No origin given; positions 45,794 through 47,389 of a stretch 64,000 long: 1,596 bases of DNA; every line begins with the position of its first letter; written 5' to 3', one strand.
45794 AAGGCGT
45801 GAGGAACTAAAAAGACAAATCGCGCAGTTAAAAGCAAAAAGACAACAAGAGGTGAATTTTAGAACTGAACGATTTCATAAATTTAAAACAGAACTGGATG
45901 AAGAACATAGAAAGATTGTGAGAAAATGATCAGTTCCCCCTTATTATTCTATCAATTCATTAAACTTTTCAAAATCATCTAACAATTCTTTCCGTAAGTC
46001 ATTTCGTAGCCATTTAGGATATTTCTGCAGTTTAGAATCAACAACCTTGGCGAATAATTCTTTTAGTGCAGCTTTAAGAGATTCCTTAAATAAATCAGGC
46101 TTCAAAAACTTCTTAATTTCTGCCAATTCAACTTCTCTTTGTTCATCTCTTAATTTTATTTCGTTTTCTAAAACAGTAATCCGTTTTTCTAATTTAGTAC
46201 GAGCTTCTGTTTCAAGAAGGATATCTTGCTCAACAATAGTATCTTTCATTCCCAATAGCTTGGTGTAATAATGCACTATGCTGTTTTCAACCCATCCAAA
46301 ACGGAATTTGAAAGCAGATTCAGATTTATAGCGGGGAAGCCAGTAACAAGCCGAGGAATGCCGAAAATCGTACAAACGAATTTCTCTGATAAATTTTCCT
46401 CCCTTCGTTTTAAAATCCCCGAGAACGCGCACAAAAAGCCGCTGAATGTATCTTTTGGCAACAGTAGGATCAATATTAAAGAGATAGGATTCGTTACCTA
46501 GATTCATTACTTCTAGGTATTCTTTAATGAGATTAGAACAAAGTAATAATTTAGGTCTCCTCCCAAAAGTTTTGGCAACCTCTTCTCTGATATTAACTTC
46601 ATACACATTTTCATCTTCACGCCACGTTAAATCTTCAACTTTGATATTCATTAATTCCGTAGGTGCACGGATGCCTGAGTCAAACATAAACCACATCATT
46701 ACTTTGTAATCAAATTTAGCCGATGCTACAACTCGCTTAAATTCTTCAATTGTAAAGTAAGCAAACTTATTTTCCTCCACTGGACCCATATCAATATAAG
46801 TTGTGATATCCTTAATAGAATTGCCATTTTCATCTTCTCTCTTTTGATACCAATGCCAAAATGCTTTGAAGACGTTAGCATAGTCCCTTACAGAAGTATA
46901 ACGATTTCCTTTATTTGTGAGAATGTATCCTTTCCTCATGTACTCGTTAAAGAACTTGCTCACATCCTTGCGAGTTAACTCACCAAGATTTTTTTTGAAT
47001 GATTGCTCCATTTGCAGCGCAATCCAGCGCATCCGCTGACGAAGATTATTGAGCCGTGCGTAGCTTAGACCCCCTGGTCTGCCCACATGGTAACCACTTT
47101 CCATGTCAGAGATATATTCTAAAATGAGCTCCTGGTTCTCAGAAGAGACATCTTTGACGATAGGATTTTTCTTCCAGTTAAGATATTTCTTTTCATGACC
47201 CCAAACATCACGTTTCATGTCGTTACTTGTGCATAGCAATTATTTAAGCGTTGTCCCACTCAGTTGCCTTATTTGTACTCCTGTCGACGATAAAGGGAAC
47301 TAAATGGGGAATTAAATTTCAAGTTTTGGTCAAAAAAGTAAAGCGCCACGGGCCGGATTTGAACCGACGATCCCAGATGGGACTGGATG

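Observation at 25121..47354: Putative ~22-kb tRNA-Ser-integrated genomic island carrying the giant adhesin, subtilase, beta-propeller proteins and regulators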

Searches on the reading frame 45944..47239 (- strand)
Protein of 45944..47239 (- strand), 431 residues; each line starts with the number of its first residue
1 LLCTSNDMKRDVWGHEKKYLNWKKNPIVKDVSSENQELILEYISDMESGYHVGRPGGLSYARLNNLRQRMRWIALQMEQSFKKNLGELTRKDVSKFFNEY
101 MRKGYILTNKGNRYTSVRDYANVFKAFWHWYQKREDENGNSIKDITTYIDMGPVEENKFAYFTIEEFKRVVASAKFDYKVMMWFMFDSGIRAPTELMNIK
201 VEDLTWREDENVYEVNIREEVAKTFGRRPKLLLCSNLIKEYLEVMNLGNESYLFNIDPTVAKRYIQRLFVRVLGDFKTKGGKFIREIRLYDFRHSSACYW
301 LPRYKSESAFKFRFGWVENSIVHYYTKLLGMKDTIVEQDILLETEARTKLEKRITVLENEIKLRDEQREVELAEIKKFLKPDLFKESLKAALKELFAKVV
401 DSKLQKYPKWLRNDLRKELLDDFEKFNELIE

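Call 8: search_protein_families(library=pfam, proteins=[window:45944-47239:-], max_evalue=0.001)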
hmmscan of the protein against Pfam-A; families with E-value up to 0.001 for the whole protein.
window:45944-47239:- (431 aa): 0 families

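Call 12: search_protein_families(library=pfam, proteins=[window:45944-47239:-], max_evalue=1)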
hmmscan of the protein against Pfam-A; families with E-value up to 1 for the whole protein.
window:45944-47239:- (431 aa): 3 families
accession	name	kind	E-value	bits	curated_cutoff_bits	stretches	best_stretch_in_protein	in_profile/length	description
PF03726.19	PNPase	-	0.05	14.5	24.6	1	90-148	3-60/81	Polyribonucleotide nucleotidyltransferase, RNA binding domain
PF16681.11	Ig_5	-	0.25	12.2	27.3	1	17-52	19-54/82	Ig-like domain on T-cell surface glycoprotein CD3 epsilon chain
PF13495.12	Phage_int_SAM_4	-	0.29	12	27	0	72-135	25-82/85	Phage integrase, N-terminal SAM-like domain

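Call 14: search_solved_structures(query=window:45944-47239:-, max_evalue=10, show_alignments=2)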
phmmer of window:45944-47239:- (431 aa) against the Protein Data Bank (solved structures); distinct sequences matched with E-value up to 10: 1.
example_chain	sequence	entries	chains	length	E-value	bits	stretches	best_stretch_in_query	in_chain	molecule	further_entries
3kq4_B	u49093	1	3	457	2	10.4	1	274-314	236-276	Cubilin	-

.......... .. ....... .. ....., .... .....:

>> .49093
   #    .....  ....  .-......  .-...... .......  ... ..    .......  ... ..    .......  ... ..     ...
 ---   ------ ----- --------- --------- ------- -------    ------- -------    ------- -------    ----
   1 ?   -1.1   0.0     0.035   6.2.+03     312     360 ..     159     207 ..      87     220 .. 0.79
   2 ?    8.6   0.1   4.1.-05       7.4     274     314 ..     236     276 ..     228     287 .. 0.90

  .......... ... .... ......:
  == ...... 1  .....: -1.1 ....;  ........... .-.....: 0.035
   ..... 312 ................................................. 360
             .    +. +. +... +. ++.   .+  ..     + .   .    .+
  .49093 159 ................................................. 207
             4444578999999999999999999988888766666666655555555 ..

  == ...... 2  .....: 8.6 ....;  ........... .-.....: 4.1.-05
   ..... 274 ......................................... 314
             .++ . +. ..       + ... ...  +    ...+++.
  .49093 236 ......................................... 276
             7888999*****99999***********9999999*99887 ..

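Call 15: search_protein_families(library=phrogs, proteins=[window:45944-47239:-], max_evalue=0.1)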
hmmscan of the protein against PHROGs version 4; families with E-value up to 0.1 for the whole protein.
window:45944-47239:- (431 aa): 2 families
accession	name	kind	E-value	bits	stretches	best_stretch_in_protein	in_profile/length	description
phrog_1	-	integration and excision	3.6e-18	67.2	1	48-301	179-407/611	integrase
phrog_216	-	integration and excision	2.9e-07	30.9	1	115-327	13-223/301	integrase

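Call 19: find_homologous_proteins(query=window:45944-47239:-, max_evalue=0.001)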
Query window:45944-47239:- (431 aa): 1911 proteins with E <= 0.001 among 7205 candidates; the best 120 are listed.
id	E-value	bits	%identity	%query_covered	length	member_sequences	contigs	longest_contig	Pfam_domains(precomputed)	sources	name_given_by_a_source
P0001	2.3e-282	954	100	98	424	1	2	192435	-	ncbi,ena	-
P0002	4.9e-164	564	64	91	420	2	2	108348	-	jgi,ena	jgi:hypothetical protein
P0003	3.1e-142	493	58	90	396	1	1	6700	-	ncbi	ncbi:MAG: hypothetical protein ABIH82_05765 [Candidatus Woesearchaeota archaeon]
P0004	4.5e-140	485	58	85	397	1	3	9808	PF00589.28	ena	-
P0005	6.5e-138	478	54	91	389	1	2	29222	PF00589.28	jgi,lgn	-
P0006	6.8e-134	465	55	86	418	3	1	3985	PF00589.28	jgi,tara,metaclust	jgi:integrase|tara:strand:+ start:88 stop:1344 length:1257 start_codon:yes stop_codon:yes gene_type:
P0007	1.1e-132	461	57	79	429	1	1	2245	PF00589.28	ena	-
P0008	1.1e-131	458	54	86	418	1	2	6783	-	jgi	-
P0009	3.2e-131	456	55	87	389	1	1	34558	PF00589.28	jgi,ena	jgi:integrase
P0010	8.8e-131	455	51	90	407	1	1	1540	PF00589.28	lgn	-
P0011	1.7e-129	451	54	86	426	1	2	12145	PF00589.28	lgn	-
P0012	3.8e-129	449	52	89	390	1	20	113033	-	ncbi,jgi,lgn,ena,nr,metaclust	ncbi:site-specific integrase [archaeon]|jgi:integrase|nr:site-specific integrase [archaeon] MBT71926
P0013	9.3e-128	445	53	87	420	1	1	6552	PF00589.28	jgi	-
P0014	7.4e-127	442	52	86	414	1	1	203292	PF00589.28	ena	-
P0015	2.1e-126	440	56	83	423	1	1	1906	PF00589.28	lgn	-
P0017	4.4e-126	439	54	80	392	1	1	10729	PF00589.28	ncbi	-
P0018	2.8e-125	437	54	84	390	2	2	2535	PF00589.28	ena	-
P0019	5.5e-124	432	54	81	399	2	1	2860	PF00589.28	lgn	-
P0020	9.8e-124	432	53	83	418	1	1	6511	PF00589.28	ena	-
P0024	2.7e-117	410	47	92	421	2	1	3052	PF00589.28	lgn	-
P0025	3.7e-117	410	49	87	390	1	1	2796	PF00589.28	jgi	-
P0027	3.8e-116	407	49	89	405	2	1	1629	PF00589.28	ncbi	-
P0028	6.5e-116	406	49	85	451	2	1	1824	PF00589.28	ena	-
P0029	1.1e-115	405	49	85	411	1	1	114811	PF00589.28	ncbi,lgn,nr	ncbi:site-specific integrase [Candidatus Woesearchaeota archaeon]|nr:site-specific integrase [Candid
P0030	4.6e-115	403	50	85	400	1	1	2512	PF00589.28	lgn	-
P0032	1.1e-114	402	47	85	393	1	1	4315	PF00589.28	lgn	-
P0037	1.2e-112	395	50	86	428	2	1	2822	PF00589.28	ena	-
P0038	1.2e-111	392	45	93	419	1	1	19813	PF00589.28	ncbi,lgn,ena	-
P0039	1.4e-111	392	51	86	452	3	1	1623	PF00589.28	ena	-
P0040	5.8e-109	383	48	86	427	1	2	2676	PF00589.28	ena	-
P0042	2.2e-107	378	48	88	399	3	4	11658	PF00589.28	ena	-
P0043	2.3e-107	378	46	90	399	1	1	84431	PF00589.28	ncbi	-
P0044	9.7e-107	376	58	66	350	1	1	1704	PF00589.28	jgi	-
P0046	2.4e-106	374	48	77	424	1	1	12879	PF00589.28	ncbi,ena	-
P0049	1.6e-104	368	44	86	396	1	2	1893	PF00589.28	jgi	-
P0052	7.3e-103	363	50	81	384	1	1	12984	PF00589.28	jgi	jgi:hypothetical protein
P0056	4.3e-102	360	49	81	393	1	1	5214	PF00589.28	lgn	-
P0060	1.7e-101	358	49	85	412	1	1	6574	PF00589.28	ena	-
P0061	4.1e-101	357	48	89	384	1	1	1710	PF00589.28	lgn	-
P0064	2.8e-100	354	45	93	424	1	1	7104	PF00589.28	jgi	jgi:integrase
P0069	5.8e-100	353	45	90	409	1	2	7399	PF00589.28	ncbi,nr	ncbi:MAG: Phage integrase family protein [Planctomycetes bacterium ADurb.Bin401]|nr:MAG: Phage integ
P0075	6.0e-99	350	49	71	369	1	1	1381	PF00589.28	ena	-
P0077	2.0e-98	348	50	82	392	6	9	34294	PF00589.28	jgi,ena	-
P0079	3.9e-98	347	45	90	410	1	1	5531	PF00589.28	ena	-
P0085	1.4e-97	345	43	87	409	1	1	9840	PF00589.28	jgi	jgi:integrase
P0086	1.8e-97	345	46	82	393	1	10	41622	PF00589.28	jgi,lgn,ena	-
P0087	1.8e-97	345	45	84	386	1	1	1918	PF00589.28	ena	-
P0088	2.0e-97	345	46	86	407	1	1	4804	PF00589.28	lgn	-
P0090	2.8e-97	344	44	87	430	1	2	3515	PF00589.28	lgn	-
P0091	3.6e-97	344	46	84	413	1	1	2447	PF00589.28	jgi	jgi:integrase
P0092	3.8e-97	344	48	79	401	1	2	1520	PF00589.28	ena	-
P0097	7.6e-97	343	45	86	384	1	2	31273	PF00589.28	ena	-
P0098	8.6e-97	343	43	91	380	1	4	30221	PF00589.28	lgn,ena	-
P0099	8.6e-97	343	44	89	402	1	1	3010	PF00589.28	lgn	-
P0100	8.8e-97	343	44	85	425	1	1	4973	PF00589.28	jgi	jgi:integrase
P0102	1.0e-96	343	44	86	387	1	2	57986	PF00589.28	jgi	jgi:hypothetical protein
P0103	1.2e-96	342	45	87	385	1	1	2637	PF00589.28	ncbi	-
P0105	1.3e-96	342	45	86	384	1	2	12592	PF00589.28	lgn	-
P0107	1.7e-96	342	45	86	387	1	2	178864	PF00589.28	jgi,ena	-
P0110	3.0e-96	341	44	86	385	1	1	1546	PF00589.28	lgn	-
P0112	4.0e-96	341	47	82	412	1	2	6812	PF00589.28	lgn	-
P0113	4.2e-96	341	45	84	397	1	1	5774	PF00589.28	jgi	jgi:hypothetical protein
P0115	4.7e-96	340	45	86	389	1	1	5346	PF00589.28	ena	-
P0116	5.4e-96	340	48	82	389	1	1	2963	PF00589.28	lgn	-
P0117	5.5e-96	340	46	86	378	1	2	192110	PF00589.28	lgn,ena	-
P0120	6.9e-96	340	44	86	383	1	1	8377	PF00589.28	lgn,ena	-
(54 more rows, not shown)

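Call 21: find_encoding_contigs(protein=P0002, flank=10000, max_places=4)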
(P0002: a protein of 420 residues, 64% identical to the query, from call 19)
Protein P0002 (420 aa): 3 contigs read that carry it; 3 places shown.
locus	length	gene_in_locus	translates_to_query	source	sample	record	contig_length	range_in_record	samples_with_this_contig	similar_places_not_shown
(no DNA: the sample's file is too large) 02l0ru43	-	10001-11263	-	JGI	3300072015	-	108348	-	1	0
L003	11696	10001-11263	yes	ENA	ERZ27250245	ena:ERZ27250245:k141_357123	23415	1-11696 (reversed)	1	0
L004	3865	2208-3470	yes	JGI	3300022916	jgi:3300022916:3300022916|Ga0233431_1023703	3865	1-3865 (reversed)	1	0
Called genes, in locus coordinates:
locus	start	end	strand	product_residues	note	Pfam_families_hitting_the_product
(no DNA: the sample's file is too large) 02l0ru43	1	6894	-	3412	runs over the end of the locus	PF05048:NosD, PF05048:NosD, PF13229:Beta_helix, PF05048:NosD, PF13229:Beta_helix, PF05048:NosD, PF13229:Beta_helix, PF05048:NosD, +2 more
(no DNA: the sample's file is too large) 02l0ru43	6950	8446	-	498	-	PF11617:Cu-binding_MopE, PF03781:FGE-sulfatase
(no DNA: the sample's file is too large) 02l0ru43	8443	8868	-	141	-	-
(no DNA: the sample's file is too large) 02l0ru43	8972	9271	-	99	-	-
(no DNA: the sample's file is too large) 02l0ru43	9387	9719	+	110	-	-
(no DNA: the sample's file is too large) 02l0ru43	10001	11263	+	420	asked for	-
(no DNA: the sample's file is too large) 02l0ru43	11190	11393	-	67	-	-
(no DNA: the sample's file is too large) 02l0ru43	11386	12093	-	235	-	PF01170:UPF0020 (faint), PF01555:N6_N4_Mtase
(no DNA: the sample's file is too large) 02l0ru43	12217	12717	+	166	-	-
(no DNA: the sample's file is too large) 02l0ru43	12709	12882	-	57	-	-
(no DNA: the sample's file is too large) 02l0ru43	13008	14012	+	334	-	PF13404:HTH_AsnC-type, PF13412:HTH_24, PF01037:AsnC_trans_reg (faint)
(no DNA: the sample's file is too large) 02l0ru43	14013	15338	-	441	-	PF02310:B12-binding, PF04055:Radical_SAM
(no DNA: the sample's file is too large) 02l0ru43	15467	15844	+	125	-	PF00293:NUDIX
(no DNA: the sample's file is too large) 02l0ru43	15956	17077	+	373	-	PF14072:DndB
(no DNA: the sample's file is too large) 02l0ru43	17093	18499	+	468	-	PF01507:PAPS_reduct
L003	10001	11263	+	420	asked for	-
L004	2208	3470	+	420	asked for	-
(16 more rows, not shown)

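Call 22: find_encoding_contigs(protein=P0012, flank=10000, max_places=6)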
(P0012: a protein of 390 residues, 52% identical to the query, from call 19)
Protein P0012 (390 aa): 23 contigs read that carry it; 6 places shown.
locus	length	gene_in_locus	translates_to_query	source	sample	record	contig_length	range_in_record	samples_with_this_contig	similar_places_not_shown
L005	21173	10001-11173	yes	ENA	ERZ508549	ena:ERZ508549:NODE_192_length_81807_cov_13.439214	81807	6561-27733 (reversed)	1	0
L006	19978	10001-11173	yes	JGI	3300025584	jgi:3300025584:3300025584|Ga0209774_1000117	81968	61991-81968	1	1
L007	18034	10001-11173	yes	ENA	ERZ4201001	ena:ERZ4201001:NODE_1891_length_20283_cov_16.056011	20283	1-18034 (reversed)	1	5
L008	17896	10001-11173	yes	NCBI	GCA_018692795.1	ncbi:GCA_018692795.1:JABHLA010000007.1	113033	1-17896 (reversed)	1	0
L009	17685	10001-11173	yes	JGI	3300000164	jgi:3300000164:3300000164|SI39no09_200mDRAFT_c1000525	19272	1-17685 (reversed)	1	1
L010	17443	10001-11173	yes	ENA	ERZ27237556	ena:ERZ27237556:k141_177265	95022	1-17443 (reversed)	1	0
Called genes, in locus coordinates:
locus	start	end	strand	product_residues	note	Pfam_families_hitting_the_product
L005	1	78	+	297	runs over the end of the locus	-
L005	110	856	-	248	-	PF13424:TPR_12 (faint), PF00515:TPR_1, PF07719:TPR_2 (weak), PF13174:TPR_6 (faint), PF13181:TPR_8 (weak), PF13414:TPR_11 (weak), PF00515:TPR_1 (weak), PF07719:TPR_2 (weak)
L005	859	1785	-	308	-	-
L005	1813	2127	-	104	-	-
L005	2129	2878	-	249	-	-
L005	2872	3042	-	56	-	-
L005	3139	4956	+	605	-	PF13517:FG-GAP_3 (faint), PF14312:FG-GAP_2 (faint), PF11617:Cu-binding_MopE (weak), PF01839:FG-GAP (weak)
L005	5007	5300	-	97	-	-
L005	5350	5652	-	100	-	-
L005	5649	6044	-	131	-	-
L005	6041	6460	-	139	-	-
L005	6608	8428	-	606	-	PF13481:AAA_25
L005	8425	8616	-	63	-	-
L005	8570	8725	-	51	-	-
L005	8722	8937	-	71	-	PF04014:MazE_antitoxin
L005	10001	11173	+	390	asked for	-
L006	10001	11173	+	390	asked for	-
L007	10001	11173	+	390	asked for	-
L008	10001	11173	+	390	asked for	-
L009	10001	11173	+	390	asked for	-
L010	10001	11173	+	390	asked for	-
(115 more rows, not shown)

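Call 39: find_related_loci(query=A2, collection=viral_contigs, flank=10000)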
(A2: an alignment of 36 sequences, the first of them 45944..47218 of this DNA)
Query A2 (424 aa) in viral_contigs; peptide patterns used: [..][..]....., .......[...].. (x = any residue, [..] = any of these).
58 stretches matched a pattern, but none encodes a relative of the query by tblastn (E <= 1e-3).

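Call 42: find_related_loci(query=A2, collection=metagenome_contigs, flank=10000)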
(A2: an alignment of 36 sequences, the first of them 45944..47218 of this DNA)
Query A2 (424 aa) in metagenome_contigs; peptide patterns used: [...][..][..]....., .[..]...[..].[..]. (x = any residue, [..] = any of these).
600 stretches matched a pattern (row limit reached: there are more); 525 encode a relative of the query (tblastn E <= 1e-3); the best 80 are kept; 80 distinct loci.
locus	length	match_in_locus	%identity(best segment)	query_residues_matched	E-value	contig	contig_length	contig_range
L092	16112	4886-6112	59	1-410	1e-159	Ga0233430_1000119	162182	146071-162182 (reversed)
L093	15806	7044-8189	52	1-382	8e-134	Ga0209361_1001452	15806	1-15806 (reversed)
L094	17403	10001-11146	52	1-382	8e-134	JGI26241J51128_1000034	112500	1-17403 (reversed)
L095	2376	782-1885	47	1-368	2e-121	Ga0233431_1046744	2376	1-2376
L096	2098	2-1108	49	24-399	3e-121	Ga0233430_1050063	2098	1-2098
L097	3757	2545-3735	47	2-399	2e-116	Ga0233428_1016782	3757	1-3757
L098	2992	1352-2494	48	2-379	1e-117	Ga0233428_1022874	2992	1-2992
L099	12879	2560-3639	48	21-353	2e-111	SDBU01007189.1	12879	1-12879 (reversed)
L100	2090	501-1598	47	2-360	1e-111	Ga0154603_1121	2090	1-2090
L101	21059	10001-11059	50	1-353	1e-103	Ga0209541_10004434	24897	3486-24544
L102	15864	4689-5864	45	2-399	3e-103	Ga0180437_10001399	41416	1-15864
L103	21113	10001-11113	44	1-372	6e-103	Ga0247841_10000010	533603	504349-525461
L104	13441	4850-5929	47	2-363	6e-102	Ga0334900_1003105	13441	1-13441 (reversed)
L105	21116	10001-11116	46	2-371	5e-102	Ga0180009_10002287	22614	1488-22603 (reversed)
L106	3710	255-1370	44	1-372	1e-102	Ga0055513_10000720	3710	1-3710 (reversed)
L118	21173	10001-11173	42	1-385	1e-98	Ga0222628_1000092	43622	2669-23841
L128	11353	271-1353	45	1-362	4e-97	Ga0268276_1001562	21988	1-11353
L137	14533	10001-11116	44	1-368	9e-97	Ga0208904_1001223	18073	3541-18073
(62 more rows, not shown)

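Call 47: search_protein_families(library=pfam, proteins=[L104:6078-7043:+, L104:7220-8200:+, L104:8230-9720:+, L104:9726-10805:+, L137:11163-12068:+, L137:12761-13870:+, L128:2053-3231:-, L128:4140-5930:-, L118:11226-12164:+, L118:13285-14475:+], max_evalue=0.001)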
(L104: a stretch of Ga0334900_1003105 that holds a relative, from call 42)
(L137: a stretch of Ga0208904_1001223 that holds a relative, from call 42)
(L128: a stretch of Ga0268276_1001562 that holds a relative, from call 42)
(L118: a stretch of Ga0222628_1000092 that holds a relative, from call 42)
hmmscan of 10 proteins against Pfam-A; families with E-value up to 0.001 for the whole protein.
L104:6078-7043:+ (321 aa): 1 family
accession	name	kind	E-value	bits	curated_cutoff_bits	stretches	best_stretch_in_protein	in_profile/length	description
PF06054.18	CoiA_nuc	-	0.00037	21.1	20.3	0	221-287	17-82/158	Competence protein CoiA, nuclease-like domain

L104:7220-8200:+ (326 aa): 0 families

L104:8230-9720:+ (496 aa): 4 families
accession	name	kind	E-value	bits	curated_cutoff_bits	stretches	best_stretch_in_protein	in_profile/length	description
PF00483.29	NTP_transferase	-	0.00013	22.1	21.2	1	7-100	21-118/245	Nucleotidyl transferase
PF03881.20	Fructosamin_kin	-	0.00017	21.3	22.4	1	341-423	176-251/288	Fructosamine kinase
PF04655.20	APH_6_hur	-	0.00079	19.3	27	0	354-400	160-200/252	Aminoglycoside/hydroxyurea antibiotic resistance kinase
PF01636.29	APH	-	0.00098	19.4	23.2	0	350-403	165-214/239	Phosphotransferase enzyme family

L104:9726-10805:+ (359 aa): 1 family
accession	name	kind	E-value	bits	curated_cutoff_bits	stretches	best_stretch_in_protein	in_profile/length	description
PF01380.27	SIS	-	0.00064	20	25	1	198-308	3-110/131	SIS domain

L137:11163-12068:+ (301 aa): 3 families
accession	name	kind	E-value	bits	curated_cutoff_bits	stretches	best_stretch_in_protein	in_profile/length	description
PF19592.4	DUF6097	-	3.9e-05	24.3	27.5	1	15-73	77-137/152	Family of unknown function (DUF6097)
PF14201.11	DUF4318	-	0.00078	20.2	27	0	199-238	22-60/75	Domain of unknown function (DUF4318)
PF11368.13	DUF3169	-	0.00089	19.4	31.6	0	6-85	10-90/250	Protein of unknown function (DUF3169)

L137:12761-13870:+ (369 aa): 0 families

L128:2053-3231:- (392 aa): 1 family
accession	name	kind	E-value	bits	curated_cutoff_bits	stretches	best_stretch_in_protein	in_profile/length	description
PF00078.32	RVT_1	-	5.6e-22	78.9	29.6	1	126-327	8-204/205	Reverse transcriptase (RNA-dependent DNA polymerase)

L128:4140-5930:- (596 aa): 0 families

L118:11226-12164:+ (312 aa): 0 families

L118:13285-14475:+ (396 aa): 1 family
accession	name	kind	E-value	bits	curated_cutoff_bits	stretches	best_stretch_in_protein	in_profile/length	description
PF00078.32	RVT_1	-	1.9e-20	73.9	29.6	1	119-324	7-204/205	Reverse transcriptase (RNA-dependent DNA polymerase)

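Call 58: search_solved_structures(query=A2, max_evalue=0.01, show_alignments=1)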
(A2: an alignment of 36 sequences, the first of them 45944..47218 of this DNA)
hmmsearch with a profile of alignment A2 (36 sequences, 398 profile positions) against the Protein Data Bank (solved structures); distinct sequences matched with E-value up to 0.01: 0.

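Call 59: search_protein_families(library=pfam, alignment_id=A2, max_evalue=0.001)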
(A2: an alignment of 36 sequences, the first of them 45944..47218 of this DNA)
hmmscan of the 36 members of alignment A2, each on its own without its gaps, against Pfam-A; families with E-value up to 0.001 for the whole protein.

A. member 1, window:45944-47218:- (424 aa): 0 families

B. families by the number of members that match (of 36 scanned): 3 families
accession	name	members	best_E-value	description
PF00589.27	Phage_integrase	24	1.9e-10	Phage integrase family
PF23343.2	REP_ORF2-G2P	1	6.5e-05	Replication-associated protein ORF2/G2P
PF01930.23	Cas_Cas4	1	0.00013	Domain of unknown function DUF83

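Call 64: search_dna_similar(query=window:45944-47218:-, collection=phages, mode=protein, max_evalue=0.001, max_rows=15)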
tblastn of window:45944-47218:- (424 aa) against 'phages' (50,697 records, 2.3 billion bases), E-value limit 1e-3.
No match.

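Call 67: search_dna_similar(query=window:45944-47218:-, collection=plasmids, mode=protein, max_evalue=0.001, max_rows=10)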
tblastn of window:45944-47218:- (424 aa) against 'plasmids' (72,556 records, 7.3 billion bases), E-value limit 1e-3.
No match.
